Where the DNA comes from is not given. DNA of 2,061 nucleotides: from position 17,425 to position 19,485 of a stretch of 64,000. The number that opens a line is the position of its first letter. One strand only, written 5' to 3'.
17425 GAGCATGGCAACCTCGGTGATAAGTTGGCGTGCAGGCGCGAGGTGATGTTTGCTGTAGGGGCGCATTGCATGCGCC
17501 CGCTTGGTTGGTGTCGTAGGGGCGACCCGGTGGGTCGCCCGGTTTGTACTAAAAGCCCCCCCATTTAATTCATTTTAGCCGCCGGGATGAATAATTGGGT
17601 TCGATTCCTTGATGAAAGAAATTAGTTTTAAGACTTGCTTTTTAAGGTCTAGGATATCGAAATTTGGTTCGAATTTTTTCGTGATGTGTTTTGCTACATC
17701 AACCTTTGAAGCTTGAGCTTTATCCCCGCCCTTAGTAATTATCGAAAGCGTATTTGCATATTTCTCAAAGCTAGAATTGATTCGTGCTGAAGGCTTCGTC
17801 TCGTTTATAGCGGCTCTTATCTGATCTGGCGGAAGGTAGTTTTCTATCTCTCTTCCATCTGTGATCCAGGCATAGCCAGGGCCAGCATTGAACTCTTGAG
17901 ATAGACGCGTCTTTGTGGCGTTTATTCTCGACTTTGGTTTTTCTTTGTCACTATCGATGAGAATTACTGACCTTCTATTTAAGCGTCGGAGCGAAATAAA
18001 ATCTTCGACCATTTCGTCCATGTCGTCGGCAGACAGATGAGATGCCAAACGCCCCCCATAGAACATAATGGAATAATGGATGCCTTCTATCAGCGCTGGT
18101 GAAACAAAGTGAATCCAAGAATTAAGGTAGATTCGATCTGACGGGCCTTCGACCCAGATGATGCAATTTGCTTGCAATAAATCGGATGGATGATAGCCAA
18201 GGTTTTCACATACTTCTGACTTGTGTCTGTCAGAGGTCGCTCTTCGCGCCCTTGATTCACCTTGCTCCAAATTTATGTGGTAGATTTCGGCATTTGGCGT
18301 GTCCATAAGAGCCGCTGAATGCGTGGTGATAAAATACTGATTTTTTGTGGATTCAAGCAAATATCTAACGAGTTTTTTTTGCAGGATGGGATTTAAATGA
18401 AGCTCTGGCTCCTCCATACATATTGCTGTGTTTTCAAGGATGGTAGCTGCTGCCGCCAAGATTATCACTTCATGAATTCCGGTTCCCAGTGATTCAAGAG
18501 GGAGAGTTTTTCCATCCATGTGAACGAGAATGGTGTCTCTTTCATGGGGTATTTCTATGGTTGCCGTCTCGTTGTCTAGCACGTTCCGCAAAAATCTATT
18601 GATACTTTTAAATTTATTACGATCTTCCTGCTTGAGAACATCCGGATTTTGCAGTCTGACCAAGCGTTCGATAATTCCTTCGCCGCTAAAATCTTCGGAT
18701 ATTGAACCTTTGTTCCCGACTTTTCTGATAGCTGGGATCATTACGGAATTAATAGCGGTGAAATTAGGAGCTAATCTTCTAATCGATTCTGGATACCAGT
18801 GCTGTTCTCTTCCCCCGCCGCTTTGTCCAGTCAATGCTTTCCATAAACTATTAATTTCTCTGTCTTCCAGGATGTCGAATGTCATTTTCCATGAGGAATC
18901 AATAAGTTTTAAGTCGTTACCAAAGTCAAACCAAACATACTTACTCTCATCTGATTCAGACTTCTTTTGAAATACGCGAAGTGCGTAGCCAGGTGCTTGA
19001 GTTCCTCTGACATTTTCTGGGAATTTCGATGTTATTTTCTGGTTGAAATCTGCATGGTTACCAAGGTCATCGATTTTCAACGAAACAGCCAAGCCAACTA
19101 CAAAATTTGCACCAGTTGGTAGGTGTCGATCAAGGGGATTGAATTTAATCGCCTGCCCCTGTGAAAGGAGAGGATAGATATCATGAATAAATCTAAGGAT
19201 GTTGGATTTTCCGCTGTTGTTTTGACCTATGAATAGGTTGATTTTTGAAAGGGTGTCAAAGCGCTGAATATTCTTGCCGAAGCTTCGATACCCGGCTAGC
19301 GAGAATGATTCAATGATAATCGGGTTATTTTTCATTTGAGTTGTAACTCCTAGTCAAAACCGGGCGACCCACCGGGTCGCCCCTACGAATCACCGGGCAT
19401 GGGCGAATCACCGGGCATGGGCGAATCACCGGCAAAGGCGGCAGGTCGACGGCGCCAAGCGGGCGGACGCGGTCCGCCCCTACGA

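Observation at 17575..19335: AT-rich ABC-ATPase + Toprim gene: candidate stand-alone (OLD-like or fused PARIS-like) anti-phage nuclease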

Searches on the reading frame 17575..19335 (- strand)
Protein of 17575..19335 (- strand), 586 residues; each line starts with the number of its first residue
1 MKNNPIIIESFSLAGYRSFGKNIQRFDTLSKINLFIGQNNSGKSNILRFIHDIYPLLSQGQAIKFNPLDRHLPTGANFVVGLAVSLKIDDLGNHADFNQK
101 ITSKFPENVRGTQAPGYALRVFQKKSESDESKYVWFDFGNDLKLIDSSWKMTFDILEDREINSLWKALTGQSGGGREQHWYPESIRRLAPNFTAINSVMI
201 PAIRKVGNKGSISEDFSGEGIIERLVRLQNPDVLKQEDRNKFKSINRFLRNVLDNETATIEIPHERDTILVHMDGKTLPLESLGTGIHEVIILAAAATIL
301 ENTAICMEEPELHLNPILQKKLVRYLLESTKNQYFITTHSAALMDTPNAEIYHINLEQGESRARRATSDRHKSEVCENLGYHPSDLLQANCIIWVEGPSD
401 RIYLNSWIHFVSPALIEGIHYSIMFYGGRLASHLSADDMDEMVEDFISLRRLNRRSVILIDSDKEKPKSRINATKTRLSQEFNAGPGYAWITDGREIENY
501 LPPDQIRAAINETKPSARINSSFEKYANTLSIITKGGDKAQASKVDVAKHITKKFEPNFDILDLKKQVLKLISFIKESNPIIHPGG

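Call 3: search_protein_families(library=pfam, proteins=[window:17575-19335:-], max_evalue=1)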
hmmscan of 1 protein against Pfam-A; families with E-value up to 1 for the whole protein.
window:17575-19335:- (586 aa): 8 families
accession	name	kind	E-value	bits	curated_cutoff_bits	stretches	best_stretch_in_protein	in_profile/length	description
PF13175.12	AAA_15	-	2.3e-17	64.1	32.1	2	240-341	270-371/374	AAA ATPase domain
PF13304.12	AAA_21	-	7.9e-15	56.1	27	2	262-345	220-304/304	AAA domain, putative AbiEii toxin, Type IV TA system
PF02463.25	SMC_N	-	2.4e-06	27.6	40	1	8-50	2-44/220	RecF/RecN/SMC N terminal domain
PF13476.12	AAA_23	-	0.0011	20.1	27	1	12-51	3-40/201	AAA domain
PF13555.12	AAA_29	-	0.11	12.8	27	1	17-47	10-39/61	P-loop containing region of AAA domain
PF20469.4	OLD-like_TOPRIM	-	0.18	12.8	23.2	1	389-428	3-42/67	Overcoming lysogenization defect protein-like, TOPRIM domain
PF07790.16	Pilin_N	-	0.2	13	25.2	1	511-551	34-75/78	Archaeal Type IV pilin, N-terminal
PF13166.12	AAA_13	-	0.3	10.2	36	1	16-52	2-38/713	AAA domain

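Call 4: search_protein_families(library=padloc, proteins=[window:17575-19335:-], max_evalue=1)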
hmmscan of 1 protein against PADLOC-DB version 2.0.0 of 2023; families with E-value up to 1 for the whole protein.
window:17575-19335:- (586 aa): 136 families (the best 25 are shown)
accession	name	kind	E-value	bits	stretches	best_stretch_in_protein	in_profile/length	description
PDLC00066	GajA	-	5e-20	69.6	2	303-405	280-387/567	AAA ATPase domain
PDLC02979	AriA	-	5.8e-19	67.1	2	239-341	268-370/373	-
PDLC02981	AriAB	-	3.7e-17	60.2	1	296-531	325-552/694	-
PDLC00069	GajA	-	2.8e-16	57.1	2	305-474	338-514/687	AAA ATPase domain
PDLC02980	AriA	-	3e-16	58.2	2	270-345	225-304/304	-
PDLC02915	ATPase-Toprim_I-B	-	4.1e-16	56.9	2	298-401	252-360/623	-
PDLC00091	GajA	-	7e-15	52.9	2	304-407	299-409/627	AAA ATPase domain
PDLC02335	AbiLi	-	1.2e-14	52.1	1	6-363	48-259/326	AbiLi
PDLC03878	NsnB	-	1.5e-14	52.6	1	28-352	19-289/345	-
PDLC04608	PDC-M38A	-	1.8e-14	52.3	2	254-345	219-317/367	-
PDLC04168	GajA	-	7.3e-14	49.4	1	264-489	240-457/570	-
PDLC00102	GajA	-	2.5e-13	47.3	2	270-404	256-390/532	AAA ATPase domain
PDLC04177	HEC-01A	-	2.7e-13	47.7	2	243-347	235-343/393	-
PDLC00098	GajA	-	3.1e-13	47.3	2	276-404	261-391/534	AAA ATPase domain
PDLC00090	GajA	-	3.9e-13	47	2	303-433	320-458/659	AAA ATPase domain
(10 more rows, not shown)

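Call 5: search_protein_families(library=ncbifam, proteins=[window:17575-19335:-], max_evalue=1)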
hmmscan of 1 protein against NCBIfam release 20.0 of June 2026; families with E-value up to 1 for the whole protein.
window:17575-19335:- (586 aa): 7 families
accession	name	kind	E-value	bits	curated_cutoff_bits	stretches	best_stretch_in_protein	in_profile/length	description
NF038234.1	retron_eff_Eco8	equivalog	2.7e-12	46.1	250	2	16-64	11-57/679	retron Eco8 family effector endonuclease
NF041760.1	PtuA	equivalog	1e-10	41.2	500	2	305-361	380-439/524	retron Ec78 anti-phage system effector ATPase PtuA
TIGR04435.1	restrict_AAA_1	hypoth_equivalog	0.00019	20.3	300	2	33-54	40-61/568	restriction system-associated AAA family ATPase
TIGR00611.2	recf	equivalog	0.0022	17.2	172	1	24-51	15-42/339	DNA replication/repair protein RecF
NF047739.1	antiphage_MADS3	equivalog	0.0093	15.1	420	0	9-57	3-48/427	methylation-associated defense system AAA family ATPase MAD3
NF003034.1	PRK03918.1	equivalog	0.018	13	700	1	8-49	3-42/878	DNA double-strand break repair ATPase Rad50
NF000169.2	ABCF_Sal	exception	0.11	11.1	725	1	297-359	144-205/542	Sal family ABC-F type ribosomal protection protein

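Call 9: search_solved_structures(query=window:17575-19335:-, max_evalue=1, show_alignments=3)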
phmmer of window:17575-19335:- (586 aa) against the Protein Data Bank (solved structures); distinct sequences matched with E-value up to 1: 11.
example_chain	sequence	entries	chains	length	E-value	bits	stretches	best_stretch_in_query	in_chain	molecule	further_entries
8v45_A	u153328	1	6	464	0.00061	22.1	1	209-372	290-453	AriA antitoxin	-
8ux9_B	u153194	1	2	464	0.00061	22.1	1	209-372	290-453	AriA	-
9e8z_C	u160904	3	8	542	0.0063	18.7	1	300-354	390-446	Retron Ec83 probable ATPase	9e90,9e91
4nck_A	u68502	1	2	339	0.025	16.7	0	9-50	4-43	DNA double-strand break repair Rad50 ATPase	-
6p74_A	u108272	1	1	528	0.028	16.6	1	276-352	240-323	Putative ATP-dependent endonuclease of the OLD family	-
3qku_A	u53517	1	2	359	0.029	16.5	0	9-50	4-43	DNA double-strand break repair rad50 ATPase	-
3qkt_A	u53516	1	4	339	0.033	16.3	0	9-50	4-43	DNA double-strand break repair rad50 ATPase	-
4nci_A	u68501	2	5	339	0.034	16.3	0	9-50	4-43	DNA double-strand break repair Rad50 ATPase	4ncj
4nch_A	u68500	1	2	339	0.08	15.1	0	9-50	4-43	DNA double-strand break repair Rad50 ATPase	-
5myj_AI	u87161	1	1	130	0.21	13.7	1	486-545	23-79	30S ribosomal protein S9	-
1e69_A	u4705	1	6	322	0.87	11.7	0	10-55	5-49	CHROMOSOME SEGREGATION SMC PROTEIN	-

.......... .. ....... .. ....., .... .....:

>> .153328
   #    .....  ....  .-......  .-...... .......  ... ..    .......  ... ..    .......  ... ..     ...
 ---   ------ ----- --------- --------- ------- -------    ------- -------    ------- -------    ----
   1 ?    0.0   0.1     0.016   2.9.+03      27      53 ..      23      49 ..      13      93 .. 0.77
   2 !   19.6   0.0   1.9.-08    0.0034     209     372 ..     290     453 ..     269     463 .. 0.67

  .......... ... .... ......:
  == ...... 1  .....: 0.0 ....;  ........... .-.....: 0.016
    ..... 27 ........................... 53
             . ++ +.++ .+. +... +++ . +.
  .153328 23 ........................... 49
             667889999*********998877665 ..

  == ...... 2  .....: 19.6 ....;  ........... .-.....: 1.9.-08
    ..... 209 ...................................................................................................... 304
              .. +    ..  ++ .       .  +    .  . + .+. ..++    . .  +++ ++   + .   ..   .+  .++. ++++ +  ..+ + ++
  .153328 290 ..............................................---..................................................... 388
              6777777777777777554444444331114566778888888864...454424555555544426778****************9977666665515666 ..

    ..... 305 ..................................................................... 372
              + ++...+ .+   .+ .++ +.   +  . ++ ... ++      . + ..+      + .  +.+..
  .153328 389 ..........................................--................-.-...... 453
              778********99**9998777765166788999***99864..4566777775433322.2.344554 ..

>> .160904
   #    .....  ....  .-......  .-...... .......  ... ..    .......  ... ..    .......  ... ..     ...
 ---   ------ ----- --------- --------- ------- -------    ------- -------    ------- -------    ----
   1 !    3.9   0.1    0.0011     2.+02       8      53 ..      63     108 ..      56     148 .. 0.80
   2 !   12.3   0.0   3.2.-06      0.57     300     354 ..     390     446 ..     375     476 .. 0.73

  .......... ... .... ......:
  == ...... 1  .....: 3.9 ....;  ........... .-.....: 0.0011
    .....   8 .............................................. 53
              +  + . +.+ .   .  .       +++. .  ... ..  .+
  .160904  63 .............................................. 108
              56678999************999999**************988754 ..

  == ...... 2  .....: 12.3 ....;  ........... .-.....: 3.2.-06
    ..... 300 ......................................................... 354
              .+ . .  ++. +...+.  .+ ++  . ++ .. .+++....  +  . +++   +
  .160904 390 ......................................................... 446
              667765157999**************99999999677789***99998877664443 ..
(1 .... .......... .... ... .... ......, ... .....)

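Call 10: find_homologous_proteins(query=window:17575-19335:-, max_evalue=0.001)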
Query window:17575-19335:- (586 aa): 6160 proteins with E <= 0.001 among 8000 candidates; the best 120 are listed.
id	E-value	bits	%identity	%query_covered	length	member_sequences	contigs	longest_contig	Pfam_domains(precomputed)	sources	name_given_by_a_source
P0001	0.0e+0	1318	100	99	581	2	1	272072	PF13175.13,PF02463.26,PF13304.13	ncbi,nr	ncbi:MAG: hypothetical protein CVU69_01840 [Deltaproteobacteria bacterium HGW-Deltaproteobacteria-4]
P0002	0.0e+0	1156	86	100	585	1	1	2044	PF13175.13,PF02463.26,PF13304.13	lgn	-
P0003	5.8e-288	975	73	99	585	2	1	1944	PF13175.13,PF13476.13,PF02463.26,PF13304.13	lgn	-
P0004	2.5e-286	969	72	99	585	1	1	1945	PF13175.13,PF02463.26,PF13304.13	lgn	-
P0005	4.6e-285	965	71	99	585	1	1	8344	PF13175.13,PF13304.13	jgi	-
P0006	8.4e-282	954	70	99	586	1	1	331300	PF13175.13,PF02463.26,PF13304.13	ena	-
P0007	5.8e-274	928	70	99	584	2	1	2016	PF13175.13,PF13304.13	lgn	-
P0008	7.7e-269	912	69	99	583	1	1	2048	PF13175.13,PF13304.13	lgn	-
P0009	1.2e-265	901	67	99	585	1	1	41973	PF13175.13,PF02463.26,PF13304.13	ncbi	-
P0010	2.1e-252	857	65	98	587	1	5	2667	PF13175.13,PF02463.26,PF13304.13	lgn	-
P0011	9.3e-252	855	65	99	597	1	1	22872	PF13175.13,PF13304.13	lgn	-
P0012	1.3e-251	855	63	99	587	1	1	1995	PF13175.13,PF02463.26,PF13304.13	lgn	-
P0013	1.4e-250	851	63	98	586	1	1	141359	PF13175.13,PF02463.26,PF13304.13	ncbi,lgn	-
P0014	1.9e-250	851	63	99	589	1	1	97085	PF13175.13,PF13304.13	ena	-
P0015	8.2e-250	849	65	98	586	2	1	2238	PF13175.13,PF02463.26,PF13304.13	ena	-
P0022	3.6e-246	837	63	99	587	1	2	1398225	PF13175.13,PF02463.26,PF13304.13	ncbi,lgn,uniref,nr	ncbi:ATP-dependent endonuclease [Nitrosovibrio sp. Nv6]|uniref:ATP-dependent nuclease n=1 Tax=Nitros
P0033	1.6e-242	825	64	99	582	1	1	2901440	PF13175.13,PF02463.26,PF13304.13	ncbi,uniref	ncbi:ATP-dependent nuclease [Sulfurovum sp. CS9]|uniref:ATP-dependent nuclease n=1 Tax=Sulfurovum sp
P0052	1.7e-238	811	61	99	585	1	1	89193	PF13175.13,PF02463.26,PF13304.13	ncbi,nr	ncbi:MAG: AAA family ATPase [Chromatiales bacterium]|nr:AAA family ATPase [Chromatiales bacterium]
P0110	5.7e-219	747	59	99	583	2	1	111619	PF13175.13,PF13304.13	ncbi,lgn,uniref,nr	ncbi:ATP-dependent nuclease [Nitrosospira multiformis]|uniref:ATP-dependent nuclease n=1 Tax=Nitroso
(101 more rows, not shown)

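Call 20: find_related_loci(query=A1, collection=genome_contigs, flank=10000)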
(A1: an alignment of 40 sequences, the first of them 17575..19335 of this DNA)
Query A1 (586 aa) in genome_contigs; peptide patterns used: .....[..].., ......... (x = any residue, [..] = any of these).
600 stretches matched a pattern (row limit reached: there are more); 460 encode a relative of the query (tblastn E <= 1e-3); the best 80 are kept; 80 distinct loci.
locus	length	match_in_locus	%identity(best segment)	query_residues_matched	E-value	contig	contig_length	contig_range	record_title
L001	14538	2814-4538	63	8-580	0e+0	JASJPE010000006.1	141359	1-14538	MAG: Thiobacillus sp. isolate MAG_149 NODE_66_length_141359_cov_19.228663, whole genome shotgun sequence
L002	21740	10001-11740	63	1-580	0e+0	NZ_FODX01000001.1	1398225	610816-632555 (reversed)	Nitrosovibrio sp. Nv6, whole genome shotgun sequence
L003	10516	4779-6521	61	1-580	0e+0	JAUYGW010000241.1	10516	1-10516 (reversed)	MAG: Gallionella sp. isolate C24_maxbin.023_sub C24_k141_378538, whole genome shotgun sequence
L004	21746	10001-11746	62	2-582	0e+0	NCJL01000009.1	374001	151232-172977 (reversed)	MAG: Gallionellales bacterium 39-52-133 lw04302015_39_scaffold_66, whole genome shotgun sequence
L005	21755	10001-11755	62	1-579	0e+0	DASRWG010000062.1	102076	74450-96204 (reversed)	MAG TPA_asm: Gallionella sp. isolate SMAG_U10601 k141_66703, whole genome shotgun sequence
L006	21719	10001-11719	61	3-579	0e+0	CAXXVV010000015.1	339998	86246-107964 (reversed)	MAG: Victivallales bacterium isolate 5119678d-892b-4fdb-bca9-331175d8da34 genome assembly, contig: contig_15, whole geno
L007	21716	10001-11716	61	1-580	0e+0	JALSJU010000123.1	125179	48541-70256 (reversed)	MAG: Thiotrichaceae bacterium isolate 354-166_metabat2_scaf2bin.109 354-166_scaffold_80_c1, whole genome shotgun sequenc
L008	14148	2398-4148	64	1-582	0e+0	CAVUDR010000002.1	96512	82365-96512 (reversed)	MAG: uncultured beta proteobacterium isolate MFD02832.bin.3.67 genome assembly, contig: contig_16184, whole genome shotg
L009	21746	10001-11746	57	1-580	0e+0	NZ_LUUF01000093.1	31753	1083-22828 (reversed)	Methylomonas methanica strain NCIMB 11130 contig_67, whole genome shotgun sequence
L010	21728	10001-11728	55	2-580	0e+0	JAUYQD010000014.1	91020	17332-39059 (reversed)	MAG: Rhodoferax sp. isolate C4_metabat.bin.82 C4_k141_542699, whole genome shotgun sequence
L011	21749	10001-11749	53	6-586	0e+0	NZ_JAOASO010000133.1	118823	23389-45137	MAG: Hydrogenophaga sp. isolate AF21_PE0_C1_S1_66_122 C1_S1_62_length_118823_cov_75, whole genome shotgun sequence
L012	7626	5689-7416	53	6-583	0e+0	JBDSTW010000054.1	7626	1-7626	MAG: Gammaproteobacteria bacterium isolate cluster1_bin.567 k127_7006216, whole genome shotgun sequence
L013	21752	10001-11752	53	3-580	0e+0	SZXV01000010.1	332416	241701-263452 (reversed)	MAG: Chlorobium sp. isolate L227-S-6D L227_S_6D_6, whole genome shotgun sequence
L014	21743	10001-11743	52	1-580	0e+0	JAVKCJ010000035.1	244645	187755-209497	MAG: Salinisphaeraceae bacterium isolate F4-SAH-18 k141_86188, whole genome shotgun sequence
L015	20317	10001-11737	52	6-582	0e+0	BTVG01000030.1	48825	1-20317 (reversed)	MAG: Rhodanobacteraceae bacterium AMX-MBFR-59 DNA, sequence030, whole genome shotgun sequence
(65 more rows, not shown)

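Call 23: predict_structure(alignment_id=A1)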
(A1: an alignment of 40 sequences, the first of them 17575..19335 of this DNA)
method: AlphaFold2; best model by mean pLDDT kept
length: 586 residues; sequences in the alignment: 40
mean_pLDDT: 82.0   pTM: 0.64
mean pLDDT of the five models: 82.0, 81.8, 81.1, 78.4, 78.2
residues with pLDDT >= 90: 257; 70-90: 233; 50-70: 49; < 50: 47
segments of 3 or more residues with pLDDT < 50: 1-3, 208-213, 382-388, 427-452, 582-586
pLDDT, mean of each block of 10 residues (from residue 1): 70 94 92 88 92 93 86 86 91 89 93 95 92 93 90 95 96 92 94 90 54 57 77 76 89 81 71 79 71 83 84 64 86 88 77 90 84 74 49 83 93 76 61 33 37 72 87 80 83 93 95 91 91 92 90 94 96 84 41
secondary structure, 60 per line:
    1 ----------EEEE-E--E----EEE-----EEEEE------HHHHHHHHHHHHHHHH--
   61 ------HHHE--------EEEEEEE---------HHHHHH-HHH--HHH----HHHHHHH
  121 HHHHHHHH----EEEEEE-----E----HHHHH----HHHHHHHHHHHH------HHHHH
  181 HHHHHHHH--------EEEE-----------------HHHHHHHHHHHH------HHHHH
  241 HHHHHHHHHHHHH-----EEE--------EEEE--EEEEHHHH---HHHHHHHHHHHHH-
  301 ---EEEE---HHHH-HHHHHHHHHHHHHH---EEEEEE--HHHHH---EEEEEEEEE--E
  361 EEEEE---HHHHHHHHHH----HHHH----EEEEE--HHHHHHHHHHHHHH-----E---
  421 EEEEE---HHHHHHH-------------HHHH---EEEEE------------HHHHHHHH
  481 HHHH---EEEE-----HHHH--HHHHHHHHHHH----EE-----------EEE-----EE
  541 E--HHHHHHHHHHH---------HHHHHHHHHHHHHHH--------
elements in order: E11-14 E24-26 E32-36 H43-58 E79-85 H95-100 H114-128 E133-138 H149-153 H158-169 H176-188 E197-200 H218-229 H236-253 E259-261 E270-273 E276-279 H280-283 H287-299 E304-307 H311-314 H316-329 E333-338 H341-345 E349-357 E360-365 H369-378 H383-386 E391-395 H398-411 E421-425 H429-435 H449-452 E456-460 H473-484 E488-491 H497-500 H503-513 E531-533 E539-541 H544-554 H564-578

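Call 25: search_protein_representatives(protein=window:17575-19335:-)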
Query: 586 residues. Proteins with E-value up to 0.001 (for the whole library): 9446; up to 1e-10: 4447; up to 1e-30: 1691. The best 150 are listed.
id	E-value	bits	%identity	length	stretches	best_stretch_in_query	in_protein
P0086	5.6e-230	781.6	61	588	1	3-579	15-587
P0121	2.2e-185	634.3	54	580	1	8-582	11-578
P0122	3.3e-164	564.4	50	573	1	1-582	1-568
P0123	3.8e-159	547.7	48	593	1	8-580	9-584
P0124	6.0e-159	547.1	49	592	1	7-579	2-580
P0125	1.0e-157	543.0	49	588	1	7-580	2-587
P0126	1.7e-156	539.0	48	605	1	3-583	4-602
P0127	5.7e-155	533.9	69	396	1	210-580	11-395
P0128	6.1e-151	520.6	45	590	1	5-582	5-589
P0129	4.7e-150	517.7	54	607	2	6-442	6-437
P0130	1.4e-148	512.8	55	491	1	4-453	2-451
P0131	5.1e-147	507.7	47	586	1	6-579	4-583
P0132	2.4e-146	505.4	48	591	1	7-581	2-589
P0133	3.9e-146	504.8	46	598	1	7-581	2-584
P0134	2.9e-145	501.9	52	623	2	163-579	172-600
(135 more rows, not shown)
